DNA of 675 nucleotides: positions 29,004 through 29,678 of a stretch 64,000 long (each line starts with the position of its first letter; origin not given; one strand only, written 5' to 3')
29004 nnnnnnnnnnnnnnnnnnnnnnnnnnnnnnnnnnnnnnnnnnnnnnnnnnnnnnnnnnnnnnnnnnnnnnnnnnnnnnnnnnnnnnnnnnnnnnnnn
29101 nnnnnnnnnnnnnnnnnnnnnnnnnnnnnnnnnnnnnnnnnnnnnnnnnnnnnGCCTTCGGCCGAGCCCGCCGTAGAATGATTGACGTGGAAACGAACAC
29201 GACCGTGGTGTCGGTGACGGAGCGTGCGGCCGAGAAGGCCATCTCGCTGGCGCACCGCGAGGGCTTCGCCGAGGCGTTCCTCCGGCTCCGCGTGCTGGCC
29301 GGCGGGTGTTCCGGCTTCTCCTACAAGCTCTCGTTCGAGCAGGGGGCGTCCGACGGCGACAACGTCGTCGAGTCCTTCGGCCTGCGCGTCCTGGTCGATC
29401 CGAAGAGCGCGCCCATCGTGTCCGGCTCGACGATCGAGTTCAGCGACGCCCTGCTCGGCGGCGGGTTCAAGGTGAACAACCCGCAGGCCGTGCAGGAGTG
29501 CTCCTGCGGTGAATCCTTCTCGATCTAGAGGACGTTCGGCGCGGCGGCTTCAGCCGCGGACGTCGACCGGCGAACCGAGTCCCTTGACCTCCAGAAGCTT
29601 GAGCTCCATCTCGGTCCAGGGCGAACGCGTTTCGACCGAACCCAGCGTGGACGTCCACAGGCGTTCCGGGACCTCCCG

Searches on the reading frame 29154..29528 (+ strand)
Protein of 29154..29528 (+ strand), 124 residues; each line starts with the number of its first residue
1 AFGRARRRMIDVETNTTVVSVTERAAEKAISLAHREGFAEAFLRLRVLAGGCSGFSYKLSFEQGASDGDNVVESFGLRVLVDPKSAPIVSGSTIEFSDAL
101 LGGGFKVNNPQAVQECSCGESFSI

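Call 3: search_protein_families(library=pfam, proteins=[window:29154-29528:+], max_evalue=0.01)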
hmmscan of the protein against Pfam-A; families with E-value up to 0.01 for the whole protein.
window:29154-29528:+ (124 aa): 1 family
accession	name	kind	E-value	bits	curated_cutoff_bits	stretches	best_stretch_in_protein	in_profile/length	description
PF01521.26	Fe-S_biosyn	-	3.3e-13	50.2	26.3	1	20-119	4-109/110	Iron-sulphur cluster biosynthesis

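Call 4: search_protein_families(library=ncbifam, proteins=[window:29154-29528:+], max_evalue=0.01)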
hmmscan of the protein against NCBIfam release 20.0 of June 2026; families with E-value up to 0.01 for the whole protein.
window:29154-29528:+ (124 aa): 7 families
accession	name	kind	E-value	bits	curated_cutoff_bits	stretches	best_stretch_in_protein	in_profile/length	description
TIGR00049.1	TIGR00049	subfamily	6.4e-31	106.7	58.8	1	19-123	1-105/106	iron-sulfur cluster assembly accessory protein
NF010147.0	PRK13623.1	equivalog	8.7e-26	90.4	117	1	13-124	4-115/115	iron-sulfur cluster insertion protein ErpA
TIGR01997.1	sufA_proteo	equivalog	1.2e-21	76.8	136.2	1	17-123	1-106/107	Fe-S cluster assembly scaffold SufA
TIGR02011.1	IscA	equivalog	8.7e-20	70.9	150.6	1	20-123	2-104/105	iron-sulfur cluster assembly protein IscA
NF007049.0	PRK09502.1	equivalog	3e-19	69.2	181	1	19-123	3-106/107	iron-sulfur cluster assembly protein IscA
NF007050.0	PRK09504.1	equivalog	1e-16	61.1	161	1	17-124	16-122/122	Fe-S cluster assembly scaffold SufA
NF038090.1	IscA_HesB_Se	subfamily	1.9e-07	31.3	85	1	19-119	2-100/101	IscA/HesB family protein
